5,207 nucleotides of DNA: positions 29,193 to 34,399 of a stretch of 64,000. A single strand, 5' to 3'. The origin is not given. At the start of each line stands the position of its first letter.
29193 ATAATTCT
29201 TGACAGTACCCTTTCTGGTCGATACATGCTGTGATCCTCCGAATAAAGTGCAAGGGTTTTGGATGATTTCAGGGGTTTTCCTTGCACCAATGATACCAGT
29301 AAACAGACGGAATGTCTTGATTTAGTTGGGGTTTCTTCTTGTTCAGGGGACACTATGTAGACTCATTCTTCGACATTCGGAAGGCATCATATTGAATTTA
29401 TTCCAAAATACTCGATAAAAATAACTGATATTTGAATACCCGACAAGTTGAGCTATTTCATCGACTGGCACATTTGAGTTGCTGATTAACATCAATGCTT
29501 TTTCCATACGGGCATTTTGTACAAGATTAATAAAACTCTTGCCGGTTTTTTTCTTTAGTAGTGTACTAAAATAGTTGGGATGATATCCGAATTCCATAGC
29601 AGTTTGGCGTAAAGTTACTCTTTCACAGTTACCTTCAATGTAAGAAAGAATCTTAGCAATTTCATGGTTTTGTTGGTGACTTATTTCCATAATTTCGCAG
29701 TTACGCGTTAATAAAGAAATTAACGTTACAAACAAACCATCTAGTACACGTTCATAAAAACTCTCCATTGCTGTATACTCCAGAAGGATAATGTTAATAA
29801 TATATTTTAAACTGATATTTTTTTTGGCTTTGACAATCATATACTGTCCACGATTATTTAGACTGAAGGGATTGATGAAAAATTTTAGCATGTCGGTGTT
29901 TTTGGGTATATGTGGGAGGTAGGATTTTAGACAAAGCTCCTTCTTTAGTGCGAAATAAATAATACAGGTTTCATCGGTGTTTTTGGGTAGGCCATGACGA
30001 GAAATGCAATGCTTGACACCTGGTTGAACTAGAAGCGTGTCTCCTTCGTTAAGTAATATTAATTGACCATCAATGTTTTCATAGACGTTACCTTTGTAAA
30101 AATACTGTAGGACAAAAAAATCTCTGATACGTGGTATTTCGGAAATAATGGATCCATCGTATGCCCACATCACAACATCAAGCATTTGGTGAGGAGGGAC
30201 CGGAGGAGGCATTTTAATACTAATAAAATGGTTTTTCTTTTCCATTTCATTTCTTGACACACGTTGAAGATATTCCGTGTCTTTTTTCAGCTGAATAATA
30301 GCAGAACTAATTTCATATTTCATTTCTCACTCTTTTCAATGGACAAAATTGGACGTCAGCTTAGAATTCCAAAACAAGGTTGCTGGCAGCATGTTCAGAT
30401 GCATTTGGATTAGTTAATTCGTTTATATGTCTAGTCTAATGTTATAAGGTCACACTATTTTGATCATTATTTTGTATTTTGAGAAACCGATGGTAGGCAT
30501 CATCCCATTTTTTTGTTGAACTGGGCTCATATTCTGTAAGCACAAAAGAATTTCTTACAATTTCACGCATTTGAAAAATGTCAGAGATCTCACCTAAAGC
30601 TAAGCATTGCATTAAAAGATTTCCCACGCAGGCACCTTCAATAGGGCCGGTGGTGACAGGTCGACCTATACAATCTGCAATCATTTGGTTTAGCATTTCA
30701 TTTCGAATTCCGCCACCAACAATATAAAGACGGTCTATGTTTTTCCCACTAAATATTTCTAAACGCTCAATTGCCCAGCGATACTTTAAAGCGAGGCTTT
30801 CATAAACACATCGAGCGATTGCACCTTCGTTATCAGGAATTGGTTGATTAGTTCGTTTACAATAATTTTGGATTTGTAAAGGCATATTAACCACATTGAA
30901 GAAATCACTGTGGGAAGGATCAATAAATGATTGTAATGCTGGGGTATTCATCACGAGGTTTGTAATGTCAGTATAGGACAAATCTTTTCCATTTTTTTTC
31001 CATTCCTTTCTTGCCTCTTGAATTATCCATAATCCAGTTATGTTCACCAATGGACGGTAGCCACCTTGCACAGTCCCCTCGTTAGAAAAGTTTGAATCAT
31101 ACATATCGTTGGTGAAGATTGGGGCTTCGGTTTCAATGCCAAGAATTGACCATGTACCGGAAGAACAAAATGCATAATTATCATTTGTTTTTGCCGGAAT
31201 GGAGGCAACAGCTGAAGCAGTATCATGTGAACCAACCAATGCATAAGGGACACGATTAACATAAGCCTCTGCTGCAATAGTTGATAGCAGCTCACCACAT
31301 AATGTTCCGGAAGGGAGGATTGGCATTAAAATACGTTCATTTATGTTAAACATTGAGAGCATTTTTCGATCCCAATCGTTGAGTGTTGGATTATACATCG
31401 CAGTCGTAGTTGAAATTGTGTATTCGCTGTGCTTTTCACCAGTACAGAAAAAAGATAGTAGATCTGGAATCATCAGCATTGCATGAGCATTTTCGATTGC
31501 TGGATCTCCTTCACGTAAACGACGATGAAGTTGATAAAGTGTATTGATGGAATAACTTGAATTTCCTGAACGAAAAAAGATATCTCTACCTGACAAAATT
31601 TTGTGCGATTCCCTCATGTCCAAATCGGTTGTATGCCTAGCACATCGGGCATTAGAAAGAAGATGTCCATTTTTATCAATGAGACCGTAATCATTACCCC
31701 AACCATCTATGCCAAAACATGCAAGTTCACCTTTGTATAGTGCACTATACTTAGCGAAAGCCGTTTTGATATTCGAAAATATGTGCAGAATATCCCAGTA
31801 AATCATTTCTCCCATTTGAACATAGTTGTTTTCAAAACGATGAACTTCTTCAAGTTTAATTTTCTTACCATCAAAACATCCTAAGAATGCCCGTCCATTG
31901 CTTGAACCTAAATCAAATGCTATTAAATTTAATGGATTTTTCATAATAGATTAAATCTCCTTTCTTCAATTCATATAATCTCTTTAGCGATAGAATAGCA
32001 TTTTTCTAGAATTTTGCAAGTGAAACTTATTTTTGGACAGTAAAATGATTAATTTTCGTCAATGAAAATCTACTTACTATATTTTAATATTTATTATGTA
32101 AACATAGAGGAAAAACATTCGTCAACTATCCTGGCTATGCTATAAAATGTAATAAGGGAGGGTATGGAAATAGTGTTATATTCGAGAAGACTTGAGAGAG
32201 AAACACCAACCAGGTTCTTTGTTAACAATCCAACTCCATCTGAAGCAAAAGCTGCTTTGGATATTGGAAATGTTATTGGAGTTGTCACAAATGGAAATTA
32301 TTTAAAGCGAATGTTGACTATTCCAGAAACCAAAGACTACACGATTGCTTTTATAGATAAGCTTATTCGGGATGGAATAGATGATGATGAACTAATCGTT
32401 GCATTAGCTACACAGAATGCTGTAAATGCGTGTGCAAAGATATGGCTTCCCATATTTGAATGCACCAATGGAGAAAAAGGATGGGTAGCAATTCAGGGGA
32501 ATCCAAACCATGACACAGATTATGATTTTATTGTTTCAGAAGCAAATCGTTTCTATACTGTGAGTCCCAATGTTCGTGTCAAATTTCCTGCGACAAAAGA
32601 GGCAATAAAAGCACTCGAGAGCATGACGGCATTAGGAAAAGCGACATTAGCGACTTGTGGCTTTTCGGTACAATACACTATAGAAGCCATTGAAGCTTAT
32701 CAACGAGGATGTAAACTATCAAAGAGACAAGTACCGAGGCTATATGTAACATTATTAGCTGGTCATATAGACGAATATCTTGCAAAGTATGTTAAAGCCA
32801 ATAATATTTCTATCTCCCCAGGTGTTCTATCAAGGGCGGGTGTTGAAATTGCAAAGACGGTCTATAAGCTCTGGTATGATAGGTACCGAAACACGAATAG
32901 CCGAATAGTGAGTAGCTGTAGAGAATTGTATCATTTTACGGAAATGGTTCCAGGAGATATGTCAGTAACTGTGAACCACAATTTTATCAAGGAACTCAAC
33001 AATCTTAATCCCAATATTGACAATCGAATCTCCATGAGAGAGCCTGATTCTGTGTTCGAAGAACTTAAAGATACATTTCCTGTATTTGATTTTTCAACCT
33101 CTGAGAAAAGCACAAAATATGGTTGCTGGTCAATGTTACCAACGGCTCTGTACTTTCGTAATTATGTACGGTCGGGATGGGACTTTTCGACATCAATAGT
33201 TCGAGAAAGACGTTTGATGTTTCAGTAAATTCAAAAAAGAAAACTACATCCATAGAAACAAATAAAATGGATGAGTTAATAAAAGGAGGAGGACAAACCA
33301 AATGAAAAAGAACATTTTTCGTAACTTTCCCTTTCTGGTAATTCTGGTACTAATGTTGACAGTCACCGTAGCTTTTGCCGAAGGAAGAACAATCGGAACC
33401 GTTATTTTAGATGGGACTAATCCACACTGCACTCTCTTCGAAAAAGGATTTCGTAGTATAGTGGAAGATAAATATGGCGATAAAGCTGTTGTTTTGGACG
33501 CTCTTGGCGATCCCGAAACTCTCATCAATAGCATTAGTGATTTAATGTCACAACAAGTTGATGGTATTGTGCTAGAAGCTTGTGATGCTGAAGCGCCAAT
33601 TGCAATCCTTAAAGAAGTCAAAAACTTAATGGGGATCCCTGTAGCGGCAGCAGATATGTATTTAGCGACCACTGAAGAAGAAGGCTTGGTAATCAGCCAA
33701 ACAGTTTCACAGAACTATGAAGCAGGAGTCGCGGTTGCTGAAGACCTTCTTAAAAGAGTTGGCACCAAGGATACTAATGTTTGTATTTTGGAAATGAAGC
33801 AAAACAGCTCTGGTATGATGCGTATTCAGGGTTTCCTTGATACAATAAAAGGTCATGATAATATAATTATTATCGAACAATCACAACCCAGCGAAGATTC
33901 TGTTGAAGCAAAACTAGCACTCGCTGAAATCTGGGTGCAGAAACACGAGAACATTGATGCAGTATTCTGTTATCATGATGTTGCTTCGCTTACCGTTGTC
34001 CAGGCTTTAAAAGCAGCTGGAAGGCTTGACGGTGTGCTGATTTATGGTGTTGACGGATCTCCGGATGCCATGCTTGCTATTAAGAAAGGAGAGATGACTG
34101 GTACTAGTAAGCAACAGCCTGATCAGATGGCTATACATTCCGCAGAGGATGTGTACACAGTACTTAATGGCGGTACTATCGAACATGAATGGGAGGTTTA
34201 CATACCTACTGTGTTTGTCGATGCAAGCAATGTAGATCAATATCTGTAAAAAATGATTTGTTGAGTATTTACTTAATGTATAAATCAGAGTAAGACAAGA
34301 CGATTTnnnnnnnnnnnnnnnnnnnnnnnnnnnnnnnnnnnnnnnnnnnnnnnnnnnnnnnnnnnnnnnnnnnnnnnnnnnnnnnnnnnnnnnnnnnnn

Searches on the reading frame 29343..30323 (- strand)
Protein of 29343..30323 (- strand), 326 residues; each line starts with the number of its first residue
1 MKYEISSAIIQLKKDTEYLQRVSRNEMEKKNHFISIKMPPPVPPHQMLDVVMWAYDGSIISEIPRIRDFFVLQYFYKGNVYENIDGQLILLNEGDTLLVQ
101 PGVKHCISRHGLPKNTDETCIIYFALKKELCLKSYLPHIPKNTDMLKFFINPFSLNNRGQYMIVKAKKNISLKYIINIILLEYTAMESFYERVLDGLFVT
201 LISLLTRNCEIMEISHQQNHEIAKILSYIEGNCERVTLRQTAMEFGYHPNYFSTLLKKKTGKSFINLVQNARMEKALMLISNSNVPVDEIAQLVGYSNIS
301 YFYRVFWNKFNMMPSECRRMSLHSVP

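Call 9: search_protein_families(library=pfam, proteins=[window:29343-30323:-], max_evalue=0.01)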
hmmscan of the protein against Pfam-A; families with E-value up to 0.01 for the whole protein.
window:29343-30323:- (326 aa): 3 families
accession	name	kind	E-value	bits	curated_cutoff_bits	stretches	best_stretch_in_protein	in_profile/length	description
PF12833.13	HTH_18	-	5.5e-17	62.3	33.6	1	242-319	2-79/80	Helix-turn-helix domain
PF00165.29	HTH_AraC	-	2.9e-14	53.2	26.6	2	234-265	7-38/42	Bacterial regulatory helix-turn-helix proteins, AraC family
PF02311.25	AraC_binding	-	2.1e-05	24.7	21.1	1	64-109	18-63/135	AraC-like ligand binding domain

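Call 32: search_protein_families(library=ncbifam, proteins=[window:29343-30323:-], max_evalue=0.01)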
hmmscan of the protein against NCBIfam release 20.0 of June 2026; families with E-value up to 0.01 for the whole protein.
window:29343-30323:- (326 aa): 30 families (the best 25 are shown)
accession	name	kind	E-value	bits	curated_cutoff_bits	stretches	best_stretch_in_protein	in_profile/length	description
NF047788.1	TransRegPocR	equivalog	3.7e-19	69.1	500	1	209-321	178-291/296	transcriptional regulator PocR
NF007860.0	PRK10572.1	equivalog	3.9e-15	55.5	208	1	78-321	58-285/292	arabinose operon transcriptional regulator AraC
NF047455.1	TF_Staph_AryK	equivalog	3.4e-12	45.4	850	1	117-320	64-258/759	transcriptional regulator AryK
NF049932.1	TranspRegBtr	equivalog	2.4e-11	42.9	900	1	215-314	157-259/531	bacillibactin transport transcriptional regulator Btr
NF049968.1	QhpR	equivalog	1.4e-10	40.8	250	1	259-318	225-284/284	AraC-like transcriptional regulator QhpR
NF010028.0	PRK13503.1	equivalog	1.5e-10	41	288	1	130-320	79-272/278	HTH-type transcriptional activator RhaS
NF007432.1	PRK09978.1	equivalog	1.3e-09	37.7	500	1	235-319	158-241/274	DNA-binding transcriptional regulator GadX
NF052534.1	RzbtTranRegRhrA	equivalog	3.9e-09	36.2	500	1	198-321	185-311/312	rhizobactin biosynthesis transcriptional regulator RhrA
NF011733.0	PRK15186.1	equivalog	1.8e-08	34.1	403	1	258-317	219-278/291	AraC family transcriptional regulator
TIGR04094.1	adjacent_YSIRK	equivalog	5.7e-08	32.1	200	1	217-311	282-376/383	YSIRK-targeted surface antigen transcriptional regulator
NF006902.0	PRK09393.1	equivalog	8.6e-08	31.7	425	1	216-320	216-321/327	transcriptional regulator FtrA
NF007693.0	PRK10371.1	equivalog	1.1e-07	31.3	253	1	206-322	184-301/309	transcriptional regulator MelR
NF011732.0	PRK15185.1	equivalog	2.7e-07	30.2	354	1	255-322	239-308/309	transcriptional regulator HilD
NF008564.0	PRK11511.1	equivalog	4.1e-07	30.2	202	1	221-321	10-111/127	MDR efflux pump AcrAB transcriptional activator MarA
NF012198.0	MarA_TF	equivalog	5.6e-07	29.7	250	1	221-320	10-110/124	MDR efflux pump AcrAB transcriptional activator MarA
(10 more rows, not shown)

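Call 104: find_encoding_contigs(protein=window:29343-30323:-, flank=10000, max_places=10)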
Protein window:29343-30323:- (326 aa): 7 contigs read that carry it; 4 places shown.
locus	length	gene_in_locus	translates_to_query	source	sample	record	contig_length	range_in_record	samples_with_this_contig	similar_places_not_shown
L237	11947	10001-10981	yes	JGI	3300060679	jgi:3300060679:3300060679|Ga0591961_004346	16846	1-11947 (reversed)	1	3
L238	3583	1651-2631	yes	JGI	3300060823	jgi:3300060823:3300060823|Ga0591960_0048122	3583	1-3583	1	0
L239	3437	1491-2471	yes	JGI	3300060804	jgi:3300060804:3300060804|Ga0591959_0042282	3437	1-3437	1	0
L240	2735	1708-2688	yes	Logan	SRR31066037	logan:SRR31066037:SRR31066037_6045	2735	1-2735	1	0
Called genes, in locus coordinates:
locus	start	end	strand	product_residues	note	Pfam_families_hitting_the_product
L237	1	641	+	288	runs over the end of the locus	PF00528:BPD_transp_1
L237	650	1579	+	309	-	PF00005:ABC_tran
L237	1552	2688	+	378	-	PF00557:Peptidase_M24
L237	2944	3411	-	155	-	PF00903:Glyoxalase, PF13669:Glyoxalase_4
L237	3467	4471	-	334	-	PF02653:BPD_transp_2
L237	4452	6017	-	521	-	PF13476:AAA_23 (faint), PF00005:ABC_tran, PF09818:ABC_ATPase (faint), PF13304:AAA_21 (faint), PF00005:ABC_tran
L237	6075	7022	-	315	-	PF00532:Peripla_BP_1, PF13407:Peripla_BP_4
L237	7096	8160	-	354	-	PF00923:TAL_FSA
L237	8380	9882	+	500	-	PF00370:FGGY_N, PF02782:FGGY_C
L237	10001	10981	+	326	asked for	PF02311:AraC_binding (faint), PF00165:HTH_AraC (weak), PF12833:HTH_18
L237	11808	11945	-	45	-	?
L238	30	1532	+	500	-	PF00370:FGGY_N, PF02782:FGGY_C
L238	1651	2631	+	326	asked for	PF02311:AraC_binding (faint), PF00165:HTH_AraC (weak), PF12833:HTH_18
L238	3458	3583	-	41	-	?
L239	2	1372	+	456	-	?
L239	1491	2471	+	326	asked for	PF02311:AraC_binding (faint), PF00165:HTH_AraC (weak), PF12833:HTH_18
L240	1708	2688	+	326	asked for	PF02311:AraC_binding (faint), PF00165:HTH_AraC (weak), PF12833:HTH_18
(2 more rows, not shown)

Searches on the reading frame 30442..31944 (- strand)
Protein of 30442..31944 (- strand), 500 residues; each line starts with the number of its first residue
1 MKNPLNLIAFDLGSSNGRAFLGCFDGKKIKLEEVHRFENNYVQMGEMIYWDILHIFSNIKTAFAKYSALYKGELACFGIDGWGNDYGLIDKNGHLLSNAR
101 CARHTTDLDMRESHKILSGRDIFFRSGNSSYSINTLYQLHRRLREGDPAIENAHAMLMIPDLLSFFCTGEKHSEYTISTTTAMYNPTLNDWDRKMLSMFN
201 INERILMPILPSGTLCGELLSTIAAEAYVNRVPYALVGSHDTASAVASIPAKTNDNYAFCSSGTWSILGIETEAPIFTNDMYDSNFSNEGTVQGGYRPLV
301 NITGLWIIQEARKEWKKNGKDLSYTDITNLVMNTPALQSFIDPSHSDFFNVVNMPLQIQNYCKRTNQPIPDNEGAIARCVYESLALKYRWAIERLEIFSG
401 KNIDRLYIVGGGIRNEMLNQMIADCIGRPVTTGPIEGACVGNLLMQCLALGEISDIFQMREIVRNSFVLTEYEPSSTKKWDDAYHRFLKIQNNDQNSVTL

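Call 9: search_protein_families(library=pfam, proteins=[window:30442-31944:-], max_evalue=0.01)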
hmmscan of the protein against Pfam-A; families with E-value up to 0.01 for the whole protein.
window:30442-31944:- (500 aa): 2 families
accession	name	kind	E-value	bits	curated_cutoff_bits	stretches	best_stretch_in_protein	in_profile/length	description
PF02782.22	FGGY_C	-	1.8e-33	116.4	27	1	258-449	1-197/198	FGGY family of carbohydrate kinases, C-terminal domain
PF00370.27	FGGY_N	-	6.9e-20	72.1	28.8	1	8-246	3-243/245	FGGY family of carbohydrate kinases, N-terminal domain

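Call 32: search_protein_families(library=ncbifam, proteins=[window:30442-31944:-], max_evalue=0.01)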
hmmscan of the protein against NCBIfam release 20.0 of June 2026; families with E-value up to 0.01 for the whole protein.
window:30442-31944:- (500 aa): 11 families
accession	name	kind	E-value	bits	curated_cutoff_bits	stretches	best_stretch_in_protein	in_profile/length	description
TIGR02627.1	rhamnulo_kin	equivalog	1.3e-121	406.4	527.95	1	8-468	1-453/454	rhamnulokinase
NF007925.0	PRK10640.1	equivalog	2e-106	356.3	639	1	6-492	5-483/489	rhamnulokinase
TIGR02628.1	fuculo_kin_coli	equivalog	4e-32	111.8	470.9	1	8-460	4-452/465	L-fuculokinase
TIGR01312.1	XylB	equivalog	6.4e-19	67.8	380.25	2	72-274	66-268/481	xylulokinase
NF008187.0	PRK10939.1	equivalog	3.1e-15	55.8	528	1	99-492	106-501/521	autoinducer-2 kinase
NF000756.0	PRK00047.1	subfamily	3.1e-09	35.6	498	1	374-477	375-476/502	glycerol kinase GlpK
TIGR01311.1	glycerol_kin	equivalog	4.4e-09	35.2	590.35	1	375-480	374-478/496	glycerol kinase GlpK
TIGR01314.1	gntK_FGGY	equivalog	4.5e-08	32.1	648.55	1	391-470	391-470/505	gluconokinase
NF011601.0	PRK15027.1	equivalog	2.5e-05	22.9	912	1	148-264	141-255/484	xylulokinase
NF003154.0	PRK04123.1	equivalog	0.00017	20.5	428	1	378-492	419-535/554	ribulokinase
TIGR01315.1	5C_CHO_kinase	subfamily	0.0038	16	408.7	0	381-495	423-538/541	FGGY family pentulose kinase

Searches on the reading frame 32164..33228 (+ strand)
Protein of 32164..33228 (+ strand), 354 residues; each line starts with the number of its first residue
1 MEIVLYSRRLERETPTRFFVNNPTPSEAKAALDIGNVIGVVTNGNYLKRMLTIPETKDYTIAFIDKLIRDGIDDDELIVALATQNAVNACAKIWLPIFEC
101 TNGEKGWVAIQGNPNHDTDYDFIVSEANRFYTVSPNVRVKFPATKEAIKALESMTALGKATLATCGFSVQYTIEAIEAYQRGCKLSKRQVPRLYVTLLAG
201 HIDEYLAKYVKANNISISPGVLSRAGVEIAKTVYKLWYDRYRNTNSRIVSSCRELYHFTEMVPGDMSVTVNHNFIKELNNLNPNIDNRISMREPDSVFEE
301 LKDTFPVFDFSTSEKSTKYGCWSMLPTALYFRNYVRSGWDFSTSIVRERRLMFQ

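Call 9: search_protein_families(library=pfam, proteins=[window:32164-33228:+], max_evalue=0.01)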
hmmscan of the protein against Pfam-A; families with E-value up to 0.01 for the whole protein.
window:32164-33228:+ (354 aa): 1 family
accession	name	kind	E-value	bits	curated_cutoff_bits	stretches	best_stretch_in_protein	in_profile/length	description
PF00923.25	TAL_FSA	-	2.1e-19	70.4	27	1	29-309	12-260/285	Transaldolase/Fructose-6-phosphate aldolase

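Call 32: search_protein_families(library=ncbifam, proteins=[window:32164-33228:+], max_evalue=0.01)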
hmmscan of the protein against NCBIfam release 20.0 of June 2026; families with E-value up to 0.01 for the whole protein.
window:32164-33228:+ (354 aa): 6 families
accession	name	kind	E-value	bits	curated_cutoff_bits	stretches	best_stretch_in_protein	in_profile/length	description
NF002881.0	PRK03343.1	subfamily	4.6e-21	75.3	367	1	35-244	38-250/370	transaldolase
TIGR00876.1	tal_mycobact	equivalog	1.3e-15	57.7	233.75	1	32-246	24-247/350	transaldolase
NF007080.0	PRK09533.1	equivalog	1.1e-12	46.7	712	1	35-242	37-252/949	bifunctional transaldolase/phosoglucose isomerase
NF003026.0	PRK03903.1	equivalog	8.8e-12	44.8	344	1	76-235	64-216/323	transaldolase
TIGR00875.1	fsa_talC_mipB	equivalog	5.2e-07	29.3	245.95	1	119-177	62-120/213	fructose-6-phosphate aldolase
NF009296.0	PRK12653.1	subfamily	0.008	16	306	0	119-170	64-115/220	fructose-6-phosphate aldolase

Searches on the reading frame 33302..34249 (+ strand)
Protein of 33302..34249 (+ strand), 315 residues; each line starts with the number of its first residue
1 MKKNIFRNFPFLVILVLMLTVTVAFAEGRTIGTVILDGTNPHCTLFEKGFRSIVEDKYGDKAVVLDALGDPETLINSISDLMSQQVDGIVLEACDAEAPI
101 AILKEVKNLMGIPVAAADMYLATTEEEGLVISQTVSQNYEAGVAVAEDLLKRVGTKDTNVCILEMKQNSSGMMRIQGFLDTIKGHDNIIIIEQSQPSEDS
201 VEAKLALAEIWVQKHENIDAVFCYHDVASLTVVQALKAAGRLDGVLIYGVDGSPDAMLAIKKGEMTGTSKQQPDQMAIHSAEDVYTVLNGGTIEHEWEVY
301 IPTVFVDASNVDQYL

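Call 8: search_protein_families(library=pfam, proteins=[window:33302-34249:+], max_evalue=0.01)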
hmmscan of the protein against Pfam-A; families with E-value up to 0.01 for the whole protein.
window:33302-34249:+ (315 aa): 3 families
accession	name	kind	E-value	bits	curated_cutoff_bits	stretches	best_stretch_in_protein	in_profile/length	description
PF13407.12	Peripla_BP_4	-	5.8e-39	134.6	35.1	1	31-290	1-256/258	Periplasmic binding protein domain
PF00532.27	Peripla_BP_1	-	4.7e-13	49.7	22.2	1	57-245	29-210/281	Periplasmic binding proteins and sugar binding domain of LacI family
PF13377.12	Peripla_BP_3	-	7.9e-05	23.2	26.5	1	161-303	15-159/167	Periplasmic binding protein-like domain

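Call 32: search_protein_families(library=ncbifam, proteins=[window:33302-34249:+], max_evalue=0.01)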
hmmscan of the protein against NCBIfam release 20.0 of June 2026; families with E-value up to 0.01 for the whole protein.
window:33302-34249:+ (315 aa): 15 families
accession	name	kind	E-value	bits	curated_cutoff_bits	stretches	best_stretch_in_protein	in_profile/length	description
NF007936.0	PRK10653.1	equivalog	3.1e-27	95.6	337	1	14-300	12-289/295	ribose ABC transporter substrate-binding protein RbsB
NF007254.0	PRK09701.1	equivalog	1e-20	74.1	335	1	125-279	124-278/311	D-allose transporter substrate-binding protein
NF041827.1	YtfQ_transport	equivalog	6.4e-19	68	510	1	57-309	53-307/320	galactofuranose ABC transporter, galactofuranose-binding protein YtfQ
NF052284.1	rhzpin_SBP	equivalog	5.3e-13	48.8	420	1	80-268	53-235/289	rhizopine catabolism ABC transporter substrate-binding protein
TIGR02634.1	xylF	equivalog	1.5e-08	34.6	389.55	1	56-282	25-249/302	D-xylose ABC transporter substrate-binding protein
NF007743.0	PRK10423.1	equivalog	1.9e-07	30.5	531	1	24-240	55-261/330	ribose operon transcriptional repressor RbsR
NF011924.1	PRK15395.1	equivalog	8.1e-07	28.4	420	1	212-275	221-283/329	galactose/glucose ABC transporter substrate-binding protein MglB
NF007979.0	PRK10703.1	equivalog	1.2e-06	27.8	501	1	62-240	92-262/341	HTH-type transcriptional repressor PurR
NF007680.0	PRK10355.1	equivalog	1.4e-06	27.7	504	1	14-290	11-284/331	D-xylose ABC transporter substrate-binding protein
NF007449.0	PRK10014.1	subfamily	4.2e-06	26.1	310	1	29-244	65-270/342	Mal regulon transcriptional regulator MalI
NF040907.2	ChvE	equivalog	2.3e-05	23.8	460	0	70-158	39-123/324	multiple monosaccharide ABC transporter substrate-binding protein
NF052440.1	TransRegGNTRPSEAE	equivalog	2.9e-05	23.3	400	1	78-237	112-262/333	HTH-type transcriptional regulator GntR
TIGR01481.1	ccpA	equivalog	7.2e-05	22.3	442.35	1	28-240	60-260/330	catabolite control protein A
TIGR02637.1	RhaS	equivalog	0.00016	21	342.25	1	36-268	6-236/302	rhamnose ABC transporter substrate-binding protein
NF008269.0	PRK11041.1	equivalog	0.00044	19.4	436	1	27-240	66-268/342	DNA-binding transcriptional regulator CytR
